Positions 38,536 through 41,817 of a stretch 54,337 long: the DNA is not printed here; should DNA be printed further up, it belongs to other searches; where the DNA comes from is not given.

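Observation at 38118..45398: Molybdo-hydroxylase L-M-S + CoA ligase + crotonase operon with the gene order of the furoyl-CoA (hmfABCDE) pathway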

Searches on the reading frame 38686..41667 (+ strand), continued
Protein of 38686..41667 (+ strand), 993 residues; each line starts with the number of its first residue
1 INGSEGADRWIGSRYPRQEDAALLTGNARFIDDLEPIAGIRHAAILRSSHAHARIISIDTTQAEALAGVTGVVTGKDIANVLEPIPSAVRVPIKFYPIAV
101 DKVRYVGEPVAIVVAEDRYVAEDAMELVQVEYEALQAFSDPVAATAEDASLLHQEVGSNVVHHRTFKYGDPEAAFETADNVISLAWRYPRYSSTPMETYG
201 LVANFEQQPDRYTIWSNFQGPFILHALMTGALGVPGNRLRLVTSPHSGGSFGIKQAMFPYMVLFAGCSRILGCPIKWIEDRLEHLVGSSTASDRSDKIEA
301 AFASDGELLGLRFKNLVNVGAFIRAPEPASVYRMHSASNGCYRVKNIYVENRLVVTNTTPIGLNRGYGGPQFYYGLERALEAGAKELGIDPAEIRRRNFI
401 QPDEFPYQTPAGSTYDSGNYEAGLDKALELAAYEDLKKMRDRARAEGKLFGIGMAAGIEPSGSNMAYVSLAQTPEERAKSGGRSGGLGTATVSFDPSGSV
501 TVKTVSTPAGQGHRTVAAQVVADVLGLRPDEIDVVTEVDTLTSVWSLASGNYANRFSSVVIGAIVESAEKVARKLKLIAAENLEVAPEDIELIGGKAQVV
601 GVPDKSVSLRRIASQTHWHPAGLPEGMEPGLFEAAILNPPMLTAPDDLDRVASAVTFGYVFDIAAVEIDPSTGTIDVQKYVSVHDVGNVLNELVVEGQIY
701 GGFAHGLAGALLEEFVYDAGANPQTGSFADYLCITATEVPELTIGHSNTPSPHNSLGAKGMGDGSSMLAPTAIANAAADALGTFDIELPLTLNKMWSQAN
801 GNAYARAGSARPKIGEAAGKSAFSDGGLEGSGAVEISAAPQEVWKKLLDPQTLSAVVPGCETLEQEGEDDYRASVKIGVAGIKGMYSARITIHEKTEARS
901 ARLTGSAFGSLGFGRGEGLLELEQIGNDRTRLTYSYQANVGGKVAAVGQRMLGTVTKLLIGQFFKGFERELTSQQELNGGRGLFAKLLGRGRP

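Call 31: find_encoding_contigs(protein=P0047, flank=9000, max_places=1)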
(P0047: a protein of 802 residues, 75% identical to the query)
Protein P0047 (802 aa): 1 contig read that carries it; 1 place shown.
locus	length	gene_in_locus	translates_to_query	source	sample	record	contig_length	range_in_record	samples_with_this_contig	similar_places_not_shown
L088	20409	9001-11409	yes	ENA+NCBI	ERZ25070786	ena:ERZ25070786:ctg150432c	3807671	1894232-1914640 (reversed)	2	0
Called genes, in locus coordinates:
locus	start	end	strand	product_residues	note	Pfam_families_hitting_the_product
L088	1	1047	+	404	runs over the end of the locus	PF04909:Amidohydro_2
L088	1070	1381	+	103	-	-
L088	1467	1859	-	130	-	PF00903:Glyoxalase, PF18029:Glyoxalase_6 (weak)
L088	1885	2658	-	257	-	PF02167:Cytochrom_C1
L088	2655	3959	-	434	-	PF00033:Cytochrome_B, PF13631:Cytochrom_B_N_2, PF00032:Cytochrom_B_C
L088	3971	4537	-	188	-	PF10399:UCR_Fe-S_N, PF00355:Rieske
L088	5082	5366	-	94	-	PF13744:HTH_37 (weak), PF13560:HTH_31, PF12844:HTH_19 (weak), PF01381:HTH_3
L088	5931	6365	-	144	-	PF13527:Acetyltransf_9 (weak), PF13673:Acetyltransf_10, PF00583:Acetyltransf_1, PF13508:Acetyltransf_7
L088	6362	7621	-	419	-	PF05977:MFS_3, PF07690:MFS_1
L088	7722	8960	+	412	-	PF04909:Amidohydro_2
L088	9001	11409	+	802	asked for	PF01315:Ald_Xan_dh_C, PF02738:MoCoBD_1, PF20256:MoCoBD_2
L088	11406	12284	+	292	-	PF00941:FAD_binding_5, PF03450:CO_deh_flav_C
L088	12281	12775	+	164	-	PF00111:Fer2, PF13085:Fer2_3 (weak), PF01799:Fer2_2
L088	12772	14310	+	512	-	PF00501:AMP-binding, PF13193:AMP-binding_C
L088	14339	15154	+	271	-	PF00378:ECH_1, PF16113:ECH_2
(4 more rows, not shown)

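Call 32: find_encoding_contigs(protein=P0028, flank=9000, max_places=1)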
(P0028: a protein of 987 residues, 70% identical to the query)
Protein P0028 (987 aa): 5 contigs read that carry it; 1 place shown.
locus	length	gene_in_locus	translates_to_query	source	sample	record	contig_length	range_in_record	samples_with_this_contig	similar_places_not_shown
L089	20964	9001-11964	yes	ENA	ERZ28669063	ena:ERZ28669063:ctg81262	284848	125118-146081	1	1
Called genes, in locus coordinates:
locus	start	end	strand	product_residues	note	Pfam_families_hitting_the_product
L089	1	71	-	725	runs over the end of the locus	PF02775:TPP_enzyme_C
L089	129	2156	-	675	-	PF13380:CoA_binding_2, PF13607:Succ_CoA_lig, PF19045:Ligase_CoA_2 (faint), PF13549:ATP-grasp_5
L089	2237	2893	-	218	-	-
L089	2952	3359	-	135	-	PF06803:DUF1232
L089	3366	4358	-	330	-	PF04892:VanZ-LLP1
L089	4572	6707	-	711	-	PF02538:Hydantoinase_B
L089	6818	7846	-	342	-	-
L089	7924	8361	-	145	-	PF13527:Acetyltransf_9 (faint), PF13673:Acetyltransf_10, PF00583:Acetyltransf_1, PF13508:Acetyltransf_7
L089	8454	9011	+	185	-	PF02525:Flavodoxin_2, PF03358:FMN_red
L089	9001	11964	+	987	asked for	PF01315:Ald_Xan_dh_C, PF02738:MoCoBD_1, PF20256:MoCoBD_2, PF06240:COXG, PF10604:Polyketide_cyc2 (weak)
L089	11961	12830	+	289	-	PF00941:FAD_binding_5, PF03450:CO_deh_flav_C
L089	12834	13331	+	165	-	PF00111:Fer2, PF13085:Fer2_3 (weak), PF01799:Fer2_2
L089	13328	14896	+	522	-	PF00501:AMP-binding, PF13193:AMP-binding_C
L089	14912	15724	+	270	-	PF00378:ECH_1, PF16113:ECH_2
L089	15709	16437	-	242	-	PF06707:DUF1194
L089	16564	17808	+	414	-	PF05977:MFS_3, PF07690:MFS_1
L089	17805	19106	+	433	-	PF01266:DAO (weak), PF01494:FAD_binding_3, PF13450:NAD_binding_8 (weak)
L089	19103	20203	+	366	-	PF13640:2OG-FeII_Oxy_3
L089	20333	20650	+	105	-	PF08803:ydhR (weak)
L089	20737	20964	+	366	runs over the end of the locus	PF03372:Exo_endo_phos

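Call 33: find_encoding_contigs(protein=P0041, flank=9000, max_places=1)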
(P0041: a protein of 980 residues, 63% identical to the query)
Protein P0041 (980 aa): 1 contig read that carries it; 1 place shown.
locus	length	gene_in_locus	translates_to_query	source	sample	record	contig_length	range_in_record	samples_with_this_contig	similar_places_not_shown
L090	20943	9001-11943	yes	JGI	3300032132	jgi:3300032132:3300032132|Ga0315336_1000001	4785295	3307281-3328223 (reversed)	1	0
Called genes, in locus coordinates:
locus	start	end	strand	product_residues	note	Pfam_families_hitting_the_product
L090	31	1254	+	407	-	-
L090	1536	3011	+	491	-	PF13432:TPR_16, PF13432:TPR_16, PF14559:TPR_19, PF13414:TPR_11, PF13428:TPR_14 (weak), PF13432:TPR_16, PF00515:TPR_1 (weak), PF07719:TPR_2 (weak), +9 more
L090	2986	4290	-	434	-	PF00202:Aminotran_3, PF00155:Aminotran_1_2 (faint)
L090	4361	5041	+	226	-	PF13500:AAA_26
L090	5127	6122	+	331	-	PF04055:Radical_SAM, PF06968:BATS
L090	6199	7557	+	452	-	PF00289:Biotin_carb_N, PF02786:CPSase_L_D2, PF07478:Dala_Dala_lig_C, PF02785:Biotin_carb_C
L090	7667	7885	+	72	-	PF00364:Biotin_lipoyl, PF25917:BSH_RND (faint), PF25984:BSH_YknX (faint)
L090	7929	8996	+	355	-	PF01370:Epimerase, PF04321:RmlD_sub_bind (weak), PF16363:GDP_Man_Dehyd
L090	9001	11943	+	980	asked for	PF01315:Ald_Xan_dh_C, PF02738:MoCoBD_1, PF20256:MoCoBD_2, PF06240:COXG, PF10604:Polyketide_cyc2, PF03364:Polyketide_cyc (weak)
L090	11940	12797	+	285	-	PF00941:FAD_binding_5, PF03450:CO_deh_flav_C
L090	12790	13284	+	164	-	PF00111:Fer2 (weak), PF13085:Fer2_3 (weak), PF01799:Fer2_2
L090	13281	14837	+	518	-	PF00501:AMP-binding, PF13193:AMP-binding_C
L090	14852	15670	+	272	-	PF00378:ECH_1, PF16113:ECH_2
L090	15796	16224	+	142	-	PF14248:DUF4345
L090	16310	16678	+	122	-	PF12840:HTH_20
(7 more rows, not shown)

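Call 34: find_encoding_contigs(protein=P0052, flank=9000, max_places=1)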
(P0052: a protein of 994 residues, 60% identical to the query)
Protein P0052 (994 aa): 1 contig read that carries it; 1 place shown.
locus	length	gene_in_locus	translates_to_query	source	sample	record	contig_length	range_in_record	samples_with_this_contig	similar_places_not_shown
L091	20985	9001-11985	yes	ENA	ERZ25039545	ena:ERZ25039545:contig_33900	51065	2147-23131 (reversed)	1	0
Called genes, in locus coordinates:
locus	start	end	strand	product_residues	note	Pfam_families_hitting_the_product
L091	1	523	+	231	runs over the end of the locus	PF00665:rve (weak), PF13610:DDE_Tnp_IS240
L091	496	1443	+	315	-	PF00892:EamA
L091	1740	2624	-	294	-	PF09084:NMT1, PF13379:NMT1_2 (weak), PF12974:Phosphonate-bd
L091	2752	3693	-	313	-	PF00126:HTH_1, PF03466:LysR_substrate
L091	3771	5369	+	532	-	PF03486:HI0933_like (faint), PF07992:Pyr_redox_2 (faint), PF00890:FAD_binding_2, PF01266:DAO, PF12831:FAD_oxidored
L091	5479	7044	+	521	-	PF00528:BPD_transp_1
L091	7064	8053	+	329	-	PF13379:NMT1_2, PF09084:NMT1, PF12974:Phosphonate-bd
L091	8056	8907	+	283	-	PF00005:ABC_tran, PF13304:AAA_21 (faint)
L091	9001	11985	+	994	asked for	PF01315:Ald_Xan_dh_C, PF02738:MoCoBD_1, PF20256:MoCoBD_2, PF06240:COXG, PF10604:Polyketide_cyc2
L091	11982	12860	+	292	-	PF00941:FAD_binding_5, PF03450:CO_deh_flav_C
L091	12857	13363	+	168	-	PF00111:Fer2, PF13085:Fer2_3 (weak), PF01799:Fer2_2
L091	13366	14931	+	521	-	PF00501:AMP-binding, PF13193:AMP-binding_C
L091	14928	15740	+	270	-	PF00378:ECH_1, PF16113:ECH_2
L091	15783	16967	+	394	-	PF13433:Peripla_BP_5, PF13458:Peripla_BP_6, PF01094:ANF_receptor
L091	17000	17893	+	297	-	PF02653:BPD_transp_2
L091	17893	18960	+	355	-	PF02653:BPD_transp_2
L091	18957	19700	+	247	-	PF00005:ABC_tran, PF13304:AAA_21 (faint), PF12399:BCA_ABC_TP_C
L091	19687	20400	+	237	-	PF00005:ABC_tran, PF13304:AAA_21 (faint)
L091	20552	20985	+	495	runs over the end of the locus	PF00171:Aldedh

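Call 51: list_cluster_members(proteins=[P0031, P0047, P0055, P0062, P0069, P0051, P0063, P0007, P0013])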
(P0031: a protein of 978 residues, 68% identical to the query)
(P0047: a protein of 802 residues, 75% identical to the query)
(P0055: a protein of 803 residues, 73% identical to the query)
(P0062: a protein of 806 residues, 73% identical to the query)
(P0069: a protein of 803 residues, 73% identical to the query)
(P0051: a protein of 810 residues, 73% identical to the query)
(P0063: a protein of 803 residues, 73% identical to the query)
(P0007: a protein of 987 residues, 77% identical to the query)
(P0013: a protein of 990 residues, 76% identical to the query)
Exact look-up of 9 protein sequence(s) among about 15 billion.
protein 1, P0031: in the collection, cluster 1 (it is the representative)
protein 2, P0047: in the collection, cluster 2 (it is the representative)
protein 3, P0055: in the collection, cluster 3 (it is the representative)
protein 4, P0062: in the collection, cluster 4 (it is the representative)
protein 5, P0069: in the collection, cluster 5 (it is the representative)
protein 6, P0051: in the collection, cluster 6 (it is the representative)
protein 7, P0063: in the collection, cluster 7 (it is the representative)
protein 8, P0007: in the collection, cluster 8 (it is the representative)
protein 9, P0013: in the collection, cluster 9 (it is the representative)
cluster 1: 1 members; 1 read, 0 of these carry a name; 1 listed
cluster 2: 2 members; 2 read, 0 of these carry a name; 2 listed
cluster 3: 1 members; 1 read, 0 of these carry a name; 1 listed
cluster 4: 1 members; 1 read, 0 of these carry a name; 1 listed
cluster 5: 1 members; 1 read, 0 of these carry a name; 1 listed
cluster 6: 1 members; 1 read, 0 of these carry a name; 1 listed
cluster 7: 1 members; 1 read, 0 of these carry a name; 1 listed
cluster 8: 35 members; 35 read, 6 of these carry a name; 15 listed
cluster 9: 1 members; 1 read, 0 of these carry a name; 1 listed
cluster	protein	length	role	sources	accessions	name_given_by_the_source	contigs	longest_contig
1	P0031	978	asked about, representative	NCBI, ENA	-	-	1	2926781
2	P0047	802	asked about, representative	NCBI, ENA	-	-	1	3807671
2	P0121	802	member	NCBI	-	-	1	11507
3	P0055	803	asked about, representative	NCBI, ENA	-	-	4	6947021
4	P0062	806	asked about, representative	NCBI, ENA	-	-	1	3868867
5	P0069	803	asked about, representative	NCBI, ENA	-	-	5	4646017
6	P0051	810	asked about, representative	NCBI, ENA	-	-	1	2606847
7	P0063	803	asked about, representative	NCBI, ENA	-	-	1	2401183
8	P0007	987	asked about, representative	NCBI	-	-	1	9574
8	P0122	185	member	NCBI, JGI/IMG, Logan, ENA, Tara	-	strand:- start:6407 stop:6964 length:558 start_codon:yes stop_codon:yes gene_type:complete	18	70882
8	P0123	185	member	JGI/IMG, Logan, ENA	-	chromate reductase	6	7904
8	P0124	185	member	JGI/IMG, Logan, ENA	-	chromate reductase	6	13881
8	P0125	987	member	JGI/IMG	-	2-furoyl-CoA dehydrogenase large subunit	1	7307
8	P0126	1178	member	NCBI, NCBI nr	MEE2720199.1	MAG: molybdopterin cofactor-binding domain-containing protein [Pseudomonadota bacterium] | molybdopterin cofactor-binding domain-containing protein [Pseudomonadota bacterium]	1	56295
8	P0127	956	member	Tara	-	strand:- start:3428 stop:6298 length:2871 start_codon:yes stop_codon:yes ...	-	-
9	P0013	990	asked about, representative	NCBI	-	-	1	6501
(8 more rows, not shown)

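Call 61: get_annotated_region(hit=H3, flank=6000)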
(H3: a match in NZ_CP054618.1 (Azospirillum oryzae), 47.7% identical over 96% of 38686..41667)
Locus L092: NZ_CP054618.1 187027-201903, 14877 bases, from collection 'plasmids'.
description: Azospirillum oryzae strain KACC 14407 plasmid unnamed4, complete sequence
organism: Azospirillum oryzae (NCBI taxid 286727)
taxonomy: Bacteria; Pseudomonadota; Alphaproteobacteria; Rhodospirillales; Azospirillaceae; Azospirillum; Azospirillum oryzae
host: -; source: cell culture,soil; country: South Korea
typing (MOB-suite, as given by PLSDB): mobilizable; relaxase MOBP
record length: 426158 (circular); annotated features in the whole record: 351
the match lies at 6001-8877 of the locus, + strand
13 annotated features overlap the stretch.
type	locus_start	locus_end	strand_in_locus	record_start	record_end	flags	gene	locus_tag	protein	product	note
CDS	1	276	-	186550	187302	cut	-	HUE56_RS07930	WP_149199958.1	isochorismatase family protein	-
CDS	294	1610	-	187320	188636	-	-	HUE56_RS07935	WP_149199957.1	nicotinate phosphoribosyltransferase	-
CDS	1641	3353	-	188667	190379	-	-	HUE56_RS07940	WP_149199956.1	NAD+ synthase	GO:0009435 - NAD biosynthetic process [Evidence IEA]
CDS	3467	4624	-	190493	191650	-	-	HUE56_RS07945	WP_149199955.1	bifunctional nicotinamide-nucleotide adenylyltransferase/Nudix hydroxylase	-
CDS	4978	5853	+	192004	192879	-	-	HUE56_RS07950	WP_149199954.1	AraC family transcriptional regulator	GO:0006355 - regulation of DNA-templated transcription [Evidence IEA]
CDS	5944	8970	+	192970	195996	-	-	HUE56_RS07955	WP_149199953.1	molybdopterin cofactor-binding domain-containing protein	-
CDS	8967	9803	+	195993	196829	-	-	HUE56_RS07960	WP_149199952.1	FAD binding domain-containing protein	-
CDS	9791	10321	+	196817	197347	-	-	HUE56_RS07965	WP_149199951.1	(2Fe-2S)-binding protein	-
CDS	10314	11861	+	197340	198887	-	-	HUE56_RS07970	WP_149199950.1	AMP-binding protein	-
CDS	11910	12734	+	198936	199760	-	-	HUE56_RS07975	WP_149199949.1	enoyl-CoA hydratase-related protein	-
CDS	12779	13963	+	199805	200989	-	-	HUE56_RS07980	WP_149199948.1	ABC transporter substrate-binding protein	-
CDS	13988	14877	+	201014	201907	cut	-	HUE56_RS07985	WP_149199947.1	branched-chain amino acid ABC transporter permease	GO:0015803 - branched-chain amino acid transport [Evidence IEA]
CDS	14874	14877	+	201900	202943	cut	-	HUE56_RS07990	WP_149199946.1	branched-chain amino acid ABC transporter permease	GO:0015803 - branched-chain amino acid transport [Evidence IEA]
